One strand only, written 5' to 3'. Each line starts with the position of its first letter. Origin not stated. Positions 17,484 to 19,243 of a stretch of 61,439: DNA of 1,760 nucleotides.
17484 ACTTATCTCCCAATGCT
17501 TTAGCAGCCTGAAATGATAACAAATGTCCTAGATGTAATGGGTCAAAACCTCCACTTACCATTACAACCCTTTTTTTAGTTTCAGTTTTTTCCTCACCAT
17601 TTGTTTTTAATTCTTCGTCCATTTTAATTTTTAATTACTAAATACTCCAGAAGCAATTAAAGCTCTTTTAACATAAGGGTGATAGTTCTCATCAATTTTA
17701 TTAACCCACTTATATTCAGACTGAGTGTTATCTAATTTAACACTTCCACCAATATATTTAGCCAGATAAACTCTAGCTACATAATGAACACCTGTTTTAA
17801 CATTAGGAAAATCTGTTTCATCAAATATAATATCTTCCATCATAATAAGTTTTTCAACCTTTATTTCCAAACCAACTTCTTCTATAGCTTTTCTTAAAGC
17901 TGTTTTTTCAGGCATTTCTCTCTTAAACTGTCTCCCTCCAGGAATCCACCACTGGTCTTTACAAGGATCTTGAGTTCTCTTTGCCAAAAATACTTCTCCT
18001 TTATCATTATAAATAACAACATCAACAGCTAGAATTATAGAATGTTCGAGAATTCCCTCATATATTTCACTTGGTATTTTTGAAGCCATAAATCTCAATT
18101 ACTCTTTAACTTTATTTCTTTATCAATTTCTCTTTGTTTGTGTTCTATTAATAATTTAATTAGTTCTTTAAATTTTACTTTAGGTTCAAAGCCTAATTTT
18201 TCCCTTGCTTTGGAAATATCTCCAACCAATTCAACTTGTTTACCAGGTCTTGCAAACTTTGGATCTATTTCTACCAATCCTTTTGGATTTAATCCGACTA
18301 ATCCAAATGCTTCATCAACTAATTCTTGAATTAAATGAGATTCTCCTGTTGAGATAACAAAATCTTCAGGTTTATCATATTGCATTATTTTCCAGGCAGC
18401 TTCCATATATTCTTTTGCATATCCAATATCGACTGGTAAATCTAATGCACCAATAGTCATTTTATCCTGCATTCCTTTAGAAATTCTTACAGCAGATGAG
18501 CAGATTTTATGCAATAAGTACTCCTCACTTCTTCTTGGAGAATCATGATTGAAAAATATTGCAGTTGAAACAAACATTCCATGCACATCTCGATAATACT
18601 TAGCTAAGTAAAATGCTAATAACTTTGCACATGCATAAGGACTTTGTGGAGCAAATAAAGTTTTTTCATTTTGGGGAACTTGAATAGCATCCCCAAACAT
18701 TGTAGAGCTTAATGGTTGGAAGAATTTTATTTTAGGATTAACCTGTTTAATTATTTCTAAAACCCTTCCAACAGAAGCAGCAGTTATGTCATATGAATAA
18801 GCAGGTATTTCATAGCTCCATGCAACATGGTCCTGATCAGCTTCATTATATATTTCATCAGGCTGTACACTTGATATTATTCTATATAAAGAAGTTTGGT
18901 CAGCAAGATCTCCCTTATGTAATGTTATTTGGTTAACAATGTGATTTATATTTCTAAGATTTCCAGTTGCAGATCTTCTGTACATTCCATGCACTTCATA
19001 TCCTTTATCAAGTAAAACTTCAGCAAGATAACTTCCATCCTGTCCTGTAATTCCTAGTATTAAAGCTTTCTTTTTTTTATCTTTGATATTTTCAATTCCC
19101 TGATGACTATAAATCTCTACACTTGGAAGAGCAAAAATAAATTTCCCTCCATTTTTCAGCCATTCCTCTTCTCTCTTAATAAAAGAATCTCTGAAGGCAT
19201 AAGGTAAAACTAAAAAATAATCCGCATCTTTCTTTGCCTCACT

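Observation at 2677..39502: A ~37-kb glycosylation island anchored by aglB, with an enzyme set unusual for an archaeon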

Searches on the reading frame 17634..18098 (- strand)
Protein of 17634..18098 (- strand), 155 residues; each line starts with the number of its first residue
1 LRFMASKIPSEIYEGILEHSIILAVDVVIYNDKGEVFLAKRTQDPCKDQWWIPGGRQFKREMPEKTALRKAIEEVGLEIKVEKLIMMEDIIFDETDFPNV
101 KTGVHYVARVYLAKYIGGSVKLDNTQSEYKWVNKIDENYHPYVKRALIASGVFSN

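Call 4: search_protein_families(library=pfam, proteins=[window:17634-18098:-], max_evalue=0.001)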
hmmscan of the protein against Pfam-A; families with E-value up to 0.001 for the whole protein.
window:17634-18098:- (155 aa): 1 family
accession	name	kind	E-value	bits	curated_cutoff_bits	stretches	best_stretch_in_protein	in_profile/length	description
PF00293.34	NUDIX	-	5.9e-15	55.9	21.1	1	23-133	4-114/134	NUDIX domain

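Call 9: search_protein_families(library=ncbifam, proteins=[window:17634-18098:-], max_evalue=0.01)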
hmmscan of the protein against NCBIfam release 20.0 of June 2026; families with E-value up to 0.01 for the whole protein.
window:17634-18098:- (155 aa): 18 families
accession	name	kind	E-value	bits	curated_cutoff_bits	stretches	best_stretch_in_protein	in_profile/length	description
NF011963.0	PRK15434.1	subfamily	1.4e-13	50.9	146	1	16-133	11-130/159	GDP-mannose mannosyl hydrolase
NF041652.1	Nud_hyd_Dein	equivalog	1.2e-08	35.3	200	1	24-118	15-105/152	Nudix hydrolase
NF008044.0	PRK10776.1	equivalog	1.1e-07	31.7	148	1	24-93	7-74/130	8-oxo-dGTP diphosphatase MutT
TIGR00586.1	mutt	equivalog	2.1e-07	31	97.9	1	24-125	8-100/129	8-oxo-dGTP diphosphatase MutT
NF001938.0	PRK00714.1-5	equivalog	1.4e-06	27.8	116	1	24-104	15-98/172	RNA pyrophosphohydrolase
NF006530.0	PRK08999.1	equivalog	2.2e-06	26.9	245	1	21-87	5-72/315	Nudix family hydrolase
NF006961.0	PRK09438.1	equivalog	2.3e-06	27.1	103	1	24-87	10-71/151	dihydroneopterin triphosphate diphosphatase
NF001937.0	PRK00714.1-4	equivalog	4.1e-06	26.5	139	1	23-83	9-66/161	RNA pyrophosphohydrolase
NF001934.0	PRK00714.1-1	equivalog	1.1e-05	25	241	1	24-86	10-69/176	RNA pyrophosphohydrolase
NF001935.0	PRK00714.1-2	equivalog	4.5e-05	23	259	1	25-85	11-68/183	RNA pyrophosphohydrolase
NF050029.2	TransRepNtr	equivalog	0.0015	18.1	400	1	21-115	20-117/245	ADPR responsive transcriptional repressor NtrR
NF003787.0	PRK05379.1-4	equivalog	0.0017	17.4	449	1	23-80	209-265/346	bifunctional nicotinamide-nucleotide adenylyltransferase/Nudix hydroxylase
NF003788.0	PRK05379.1-5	equivalog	0.0025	17.2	354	1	24-83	215-273/351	bifunctional nicotinamide-nucleotide adenylyltransferase/Nudix hydroxylase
NF003785.0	PRK05379.1-1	equivalog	0.0026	17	418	1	24-94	205-276/347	bifunctional nicotinamide-nucleotide adenylyltransferase/Nudix hydroxylase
NF001936.0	PRK00714.1-3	equivalog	0.003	17.5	118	1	29-100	18-84/155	RNA pyrophosphohydrolase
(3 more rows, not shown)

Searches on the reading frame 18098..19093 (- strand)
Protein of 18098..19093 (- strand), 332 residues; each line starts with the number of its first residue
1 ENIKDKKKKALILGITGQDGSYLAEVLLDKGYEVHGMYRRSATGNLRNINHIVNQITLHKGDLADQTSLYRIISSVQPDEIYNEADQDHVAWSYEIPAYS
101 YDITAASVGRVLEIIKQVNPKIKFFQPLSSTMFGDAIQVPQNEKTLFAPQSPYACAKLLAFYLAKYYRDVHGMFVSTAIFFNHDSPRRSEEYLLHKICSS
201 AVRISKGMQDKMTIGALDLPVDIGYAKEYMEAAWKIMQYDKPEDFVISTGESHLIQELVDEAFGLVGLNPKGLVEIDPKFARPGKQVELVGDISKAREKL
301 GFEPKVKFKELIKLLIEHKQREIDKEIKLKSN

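Call 88: search_solved_structures(query=window:18098-19093:-, max_evalue=1e-60, show_alignments=3)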
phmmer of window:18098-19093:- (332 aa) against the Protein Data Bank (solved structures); distinct sequences matched with E-value up to 1e-60: 11.
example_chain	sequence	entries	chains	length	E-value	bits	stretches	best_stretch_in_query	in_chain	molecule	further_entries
1n7g_A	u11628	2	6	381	2.3e-86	292.8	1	4-322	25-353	GDP-D-mannose-4,6-dehydratase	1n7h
2z1m_A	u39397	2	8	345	1.6e-77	263.8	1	8-327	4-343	GDP-D-mannose dehydratase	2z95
1db3_A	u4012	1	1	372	1.4e-76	260.6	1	8-268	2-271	GDP-MANNOSE 4,6-DEHYDRATASE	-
7kf3_A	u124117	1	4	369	4.1e-76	259.1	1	7-317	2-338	GDP-mannose 4,6-dehydratase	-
5uzh_A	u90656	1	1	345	7.7e-75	254.9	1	8-317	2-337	NafoA.00085.b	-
6gpk_A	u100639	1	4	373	1.8e-74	253.8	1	7-316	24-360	GDP-mannose 4,6 dehydratase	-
5in4_A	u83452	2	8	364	2e-74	253.6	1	8-316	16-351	GDP-mannose 4,6 dehydratase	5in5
6gpj_A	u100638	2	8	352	2.2e-74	253.5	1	8-316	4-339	GDP-mannose 4,6 dehydratase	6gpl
1t2a_A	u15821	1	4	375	2.6e-74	253.2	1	8-316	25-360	GDP-mannose 4,6 dehydratase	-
6q94_B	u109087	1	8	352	7.8e-74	251.6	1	8-316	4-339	GDP-mannose 4,6 dehydratase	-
1rpn_A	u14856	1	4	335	5.9e-70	238.9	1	8-326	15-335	GDP-mannose 4,6-dehydratase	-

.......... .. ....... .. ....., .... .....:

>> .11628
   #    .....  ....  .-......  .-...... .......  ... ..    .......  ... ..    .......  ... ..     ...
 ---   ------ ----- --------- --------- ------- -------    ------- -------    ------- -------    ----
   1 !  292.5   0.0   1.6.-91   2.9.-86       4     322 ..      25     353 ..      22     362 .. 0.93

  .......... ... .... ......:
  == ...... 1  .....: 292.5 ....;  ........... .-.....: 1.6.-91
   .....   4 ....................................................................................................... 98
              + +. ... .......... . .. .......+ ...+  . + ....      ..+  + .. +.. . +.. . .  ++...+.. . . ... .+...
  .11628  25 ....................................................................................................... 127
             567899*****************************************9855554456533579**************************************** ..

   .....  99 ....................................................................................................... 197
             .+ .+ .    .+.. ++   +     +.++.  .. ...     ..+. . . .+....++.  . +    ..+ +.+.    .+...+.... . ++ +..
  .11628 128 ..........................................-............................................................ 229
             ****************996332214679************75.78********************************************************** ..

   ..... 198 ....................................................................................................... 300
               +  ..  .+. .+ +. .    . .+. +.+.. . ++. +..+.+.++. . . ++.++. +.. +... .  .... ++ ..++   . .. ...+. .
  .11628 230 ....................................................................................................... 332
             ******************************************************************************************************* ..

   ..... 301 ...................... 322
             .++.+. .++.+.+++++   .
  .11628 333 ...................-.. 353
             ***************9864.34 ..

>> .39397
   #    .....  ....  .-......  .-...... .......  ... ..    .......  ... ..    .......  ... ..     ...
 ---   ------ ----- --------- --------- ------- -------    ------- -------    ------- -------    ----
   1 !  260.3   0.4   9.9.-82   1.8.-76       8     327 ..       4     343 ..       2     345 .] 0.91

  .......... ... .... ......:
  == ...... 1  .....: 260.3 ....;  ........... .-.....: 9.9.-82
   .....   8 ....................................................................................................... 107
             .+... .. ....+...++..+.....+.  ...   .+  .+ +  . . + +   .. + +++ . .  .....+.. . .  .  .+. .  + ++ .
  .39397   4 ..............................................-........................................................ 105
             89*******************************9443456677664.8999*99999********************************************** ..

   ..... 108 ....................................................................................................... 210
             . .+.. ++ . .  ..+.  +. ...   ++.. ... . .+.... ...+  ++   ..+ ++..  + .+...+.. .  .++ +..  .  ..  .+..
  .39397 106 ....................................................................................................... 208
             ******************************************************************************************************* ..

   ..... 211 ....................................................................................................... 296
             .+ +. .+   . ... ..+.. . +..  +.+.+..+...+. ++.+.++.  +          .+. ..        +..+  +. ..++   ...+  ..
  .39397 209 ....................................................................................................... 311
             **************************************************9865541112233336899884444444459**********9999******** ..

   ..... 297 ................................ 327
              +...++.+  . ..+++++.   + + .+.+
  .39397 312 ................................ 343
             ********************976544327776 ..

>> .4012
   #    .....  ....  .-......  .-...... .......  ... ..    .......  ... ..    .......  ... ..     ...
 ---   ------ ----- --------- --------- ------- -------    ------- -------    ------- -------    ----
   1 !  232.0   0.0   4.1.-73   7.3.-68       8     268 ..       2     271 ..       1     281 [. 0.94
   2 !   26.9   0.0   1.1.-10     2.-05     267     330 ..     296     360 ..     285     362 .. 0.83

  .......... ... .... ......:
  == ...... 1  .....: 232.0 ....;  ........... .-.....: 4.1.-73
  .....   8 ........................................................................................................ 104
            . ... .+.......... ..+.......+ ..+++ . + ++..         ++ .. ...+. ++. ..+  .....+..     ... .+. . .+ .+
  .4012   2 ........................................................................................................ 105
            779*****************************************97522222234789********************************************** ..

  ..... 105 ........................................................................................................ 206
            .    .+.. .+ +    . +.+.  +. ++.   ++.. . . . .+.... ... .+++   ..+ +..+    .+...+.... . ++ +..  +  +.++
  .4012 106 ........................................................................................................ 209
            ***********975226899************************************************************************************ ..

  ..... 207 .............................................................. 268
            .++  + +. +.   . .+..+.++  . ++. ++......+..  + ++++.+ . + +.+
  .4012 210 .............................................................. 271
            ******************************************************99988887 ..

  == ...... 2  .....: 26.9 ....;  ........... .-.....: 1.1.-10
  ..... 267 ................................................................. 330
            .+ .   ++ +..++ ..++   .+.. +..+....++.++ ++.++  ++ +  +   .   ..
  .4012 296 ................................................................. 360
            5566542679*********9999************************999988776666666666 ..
